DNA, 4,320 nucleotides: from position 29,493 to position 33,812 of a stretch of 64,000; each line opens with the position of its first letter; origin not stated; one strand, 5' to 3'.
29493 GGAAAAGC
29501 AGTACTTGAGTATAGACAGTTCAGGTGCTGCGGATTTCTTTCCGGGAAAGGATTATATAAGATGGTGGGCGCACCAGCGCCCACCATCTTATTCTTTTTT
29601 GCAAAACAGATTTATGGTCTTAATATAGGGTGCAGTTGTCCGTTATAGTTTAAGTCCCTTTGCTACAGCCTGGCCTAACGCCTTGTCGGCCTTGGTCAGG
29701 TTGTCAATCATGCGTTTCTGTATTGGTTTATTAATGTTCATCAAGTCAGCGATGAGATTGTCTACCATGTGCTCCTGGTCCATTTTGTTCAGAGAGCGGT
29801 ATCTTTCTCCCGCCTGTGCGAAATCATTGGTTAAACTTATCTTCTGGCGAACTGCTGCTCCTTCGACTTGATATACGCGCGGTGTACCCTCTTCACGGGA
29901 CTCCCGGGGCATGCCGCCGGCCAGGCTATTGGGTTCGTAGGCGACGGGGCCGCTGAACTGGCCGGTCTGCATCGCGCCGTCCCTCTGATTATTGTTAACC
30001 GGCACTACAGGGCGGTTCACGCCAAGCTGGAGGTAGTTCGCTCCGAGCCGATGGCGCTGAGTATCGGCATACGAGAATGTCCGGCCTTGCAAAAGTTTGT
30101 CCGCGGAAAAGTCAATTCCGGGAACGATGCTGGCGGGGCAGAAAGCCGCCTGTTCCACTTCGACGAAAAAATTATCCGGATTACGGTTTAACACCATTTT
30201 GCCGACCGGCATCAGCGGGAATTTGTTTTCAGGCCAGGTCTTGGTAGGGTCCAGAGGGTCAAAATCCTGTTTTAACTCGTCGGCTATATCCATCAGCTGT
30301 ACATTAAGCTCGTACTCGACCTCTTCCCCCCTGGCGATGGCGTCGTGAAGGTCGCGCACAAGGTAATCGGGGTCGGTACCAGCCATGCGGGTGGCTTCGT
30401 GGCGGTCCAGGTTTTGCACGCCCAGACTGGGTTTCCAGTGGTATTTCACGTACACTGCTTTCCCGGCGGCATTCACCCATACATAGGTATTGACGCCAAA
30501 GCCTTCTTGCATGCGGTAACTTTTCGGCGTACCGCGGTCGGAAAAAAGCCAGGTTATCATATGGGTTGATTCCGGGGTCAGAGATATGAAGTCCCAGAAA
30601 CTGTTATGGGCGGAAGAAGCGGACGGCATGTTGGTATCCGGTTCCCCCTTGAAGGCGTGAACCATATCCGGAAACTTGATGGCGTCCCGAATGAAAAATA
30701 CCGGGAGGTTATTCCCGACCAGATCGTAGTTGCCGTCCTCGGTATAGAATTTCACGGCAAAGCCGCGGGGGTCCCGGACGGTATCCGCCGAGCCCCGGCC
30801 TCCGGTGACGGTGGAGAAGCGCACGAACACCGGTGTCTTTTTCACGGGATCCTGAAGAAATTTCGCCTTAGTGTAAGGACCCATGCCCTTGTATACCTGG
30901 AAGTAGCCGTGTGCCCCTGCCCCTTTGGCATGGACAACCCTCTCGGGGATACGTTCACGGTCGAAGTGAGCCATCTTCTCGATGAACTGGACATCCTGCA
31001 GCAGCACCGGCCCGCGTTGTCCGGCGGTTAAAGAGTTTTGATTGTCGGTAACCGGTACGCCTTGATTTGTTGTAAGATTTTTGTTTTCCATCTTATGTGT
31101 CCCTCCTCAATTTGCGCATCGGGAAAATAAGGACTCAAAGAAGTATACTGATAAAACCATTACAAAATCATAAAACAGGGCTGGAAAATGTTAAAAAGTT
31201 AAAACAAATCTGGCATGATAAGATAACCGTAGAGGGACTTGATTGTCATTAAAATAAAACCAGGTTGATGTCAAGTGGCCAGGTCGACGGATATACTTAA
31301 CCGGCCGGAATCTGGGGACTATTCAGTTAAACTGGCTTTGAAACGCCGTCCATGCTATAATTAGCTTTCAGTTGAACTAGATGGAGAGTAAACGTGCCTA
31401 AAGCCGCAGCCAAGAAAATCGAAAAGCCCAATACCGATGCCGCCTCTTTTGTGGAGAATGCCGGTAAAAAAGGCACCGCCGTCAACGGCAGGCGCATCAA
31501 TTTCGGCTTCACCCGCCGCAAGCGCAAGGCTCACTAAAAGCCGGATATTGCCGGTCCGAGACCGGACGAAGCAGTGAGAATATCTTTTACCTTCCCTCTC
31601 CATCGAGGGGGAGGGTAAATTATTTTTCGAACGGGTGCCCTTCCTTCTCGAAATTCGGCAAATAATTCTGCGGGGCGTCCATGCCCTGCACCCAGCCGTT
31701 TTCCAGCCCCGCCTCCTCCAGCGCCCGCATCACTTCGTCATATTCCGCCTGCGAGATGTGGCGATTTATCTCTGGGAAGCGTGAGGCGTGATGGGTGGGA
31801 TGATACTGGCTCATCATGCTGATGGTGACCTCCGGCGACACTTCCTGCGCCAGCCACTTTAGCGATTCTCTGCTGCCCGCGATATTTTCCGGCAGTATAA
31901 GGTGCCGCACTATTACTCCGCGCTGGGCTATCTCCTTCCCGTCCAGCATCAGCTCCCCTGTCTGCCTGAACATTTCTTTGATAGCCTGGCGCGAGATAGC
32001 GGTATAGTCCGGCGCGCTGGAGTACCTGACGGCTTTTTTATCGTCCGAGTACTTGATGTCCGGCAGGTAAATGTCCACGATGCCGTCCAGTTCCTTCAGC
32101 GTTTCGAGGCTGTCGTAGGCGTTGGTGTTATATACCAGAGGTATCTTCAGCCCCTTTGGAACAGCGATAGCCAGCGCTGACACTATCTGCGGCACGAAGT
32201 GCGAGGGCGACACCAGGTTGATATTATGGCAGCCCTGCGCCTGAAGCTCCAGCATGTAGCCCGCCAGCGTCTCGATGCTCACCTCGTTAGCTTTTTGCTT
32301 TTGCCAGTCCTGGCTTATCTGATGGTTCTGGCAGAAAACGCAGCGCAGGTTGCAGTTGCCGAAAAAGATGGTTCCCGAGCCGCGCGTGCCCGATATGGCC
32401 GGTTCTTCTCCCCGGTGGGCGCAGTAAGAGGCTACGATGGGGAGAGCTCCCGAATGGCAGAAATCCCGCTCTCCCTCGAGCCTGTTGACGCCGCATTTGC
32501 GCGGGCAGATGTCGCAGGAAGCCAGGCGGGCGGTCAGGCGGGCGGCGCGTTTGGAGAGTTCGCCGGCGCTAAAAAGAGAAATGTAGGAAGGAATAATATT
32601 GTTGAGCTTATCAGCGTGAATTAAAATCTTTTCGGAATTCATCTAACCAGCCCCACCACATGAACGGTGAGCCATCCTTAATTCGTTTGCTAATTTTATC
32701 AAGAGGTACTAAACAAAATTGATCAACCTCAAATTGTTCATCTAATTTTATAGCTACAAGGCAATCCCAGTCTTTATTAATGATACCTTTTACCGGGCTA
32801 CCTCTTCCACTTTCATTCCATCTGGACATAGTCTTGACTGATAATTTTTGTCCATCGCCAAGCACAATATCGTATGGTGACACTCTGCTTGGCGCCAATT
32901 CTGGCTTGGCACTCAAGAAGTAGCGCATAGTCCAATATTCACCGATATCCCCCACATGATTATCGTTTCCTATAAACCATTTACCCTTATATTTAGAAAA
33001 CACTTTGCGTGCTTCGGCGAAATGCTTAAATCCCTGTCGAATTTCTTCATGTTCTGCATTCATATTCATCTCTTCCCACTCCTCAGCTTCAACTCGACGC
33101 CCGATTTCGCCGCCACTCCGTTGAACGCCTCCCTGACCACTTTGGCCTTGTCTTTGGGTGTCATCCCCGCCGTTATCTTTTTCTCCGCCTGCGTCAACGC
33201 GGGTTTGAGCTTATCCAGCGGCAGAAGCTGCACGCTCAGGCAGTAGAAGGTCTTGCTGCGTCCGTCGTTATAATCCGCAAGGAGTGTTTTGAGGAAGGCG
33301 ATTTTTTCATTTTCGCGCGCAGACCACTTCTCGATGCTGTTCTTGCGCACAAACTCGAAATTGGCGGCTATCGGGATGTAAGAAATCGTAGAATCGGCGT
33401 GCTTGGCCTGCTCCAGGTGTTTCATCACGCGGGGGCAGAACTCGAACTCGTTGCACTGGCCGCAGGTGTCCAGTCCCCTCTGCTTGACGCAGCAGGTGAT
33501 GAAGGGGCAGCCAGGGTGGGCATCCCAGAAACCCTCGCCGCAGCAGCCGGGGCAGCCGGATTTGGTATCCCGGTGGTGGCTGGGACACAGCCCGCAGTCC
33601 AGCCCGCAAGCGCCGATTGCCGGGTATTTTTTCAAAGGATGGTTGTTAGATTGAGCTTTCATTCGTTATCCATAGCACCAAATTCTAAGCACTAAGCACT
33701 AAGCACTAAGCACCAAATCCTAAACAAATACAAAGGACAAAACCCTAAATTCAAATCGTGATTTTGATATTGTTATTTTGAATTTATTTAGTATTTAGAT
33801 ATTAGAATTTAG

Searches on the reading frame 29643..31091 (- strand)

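Call 60: search_protein_families(library=pfam, proteins=[window:29643-31091:-])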
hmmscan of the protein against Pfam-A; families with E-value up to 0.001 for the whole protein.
window:29643-31091:- (482 aa): 2 families
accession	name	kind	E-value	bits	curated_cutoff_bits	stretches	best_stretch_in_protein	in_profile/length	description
PF00199.24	Catalase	-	2.4e-185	616.5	25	1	7-390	1-381/383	Catalase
PF06628.17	Catalase-rel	-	2.3e-18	66.6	30.1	1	421-480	5-65/65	Catalase-related immune-responsive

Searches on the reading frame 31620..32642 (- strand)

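Call 60: search_protein_families(library=pfam, proteins=[window:31620-32642:-])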
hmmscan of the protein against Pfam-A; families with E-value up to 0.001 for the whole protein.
window:31620-32642:- (340 aa): 1 family
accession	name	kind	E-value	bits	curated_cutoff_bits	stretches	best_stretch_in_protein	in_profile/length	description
PF04055.27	Radical_SAM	-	1.5e-11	45.2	29.5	1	92-205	2-116/166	Radical SAM superfamily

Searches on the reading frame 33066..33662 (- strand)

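Call 60: search_protein_families(library=pfam, proteins=[window:33066-33662:-])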
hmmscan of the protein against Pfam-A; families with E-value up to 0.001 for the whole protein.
window:33066-33662:- (198 aa): 1 family
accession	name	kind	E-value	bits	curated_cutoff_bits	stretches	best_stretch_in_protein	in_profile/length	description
PF12675.12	DUF3795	-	3.5e-05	24.6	22.6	1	16-79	2-81/83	Protein of unknown function (DUF3795)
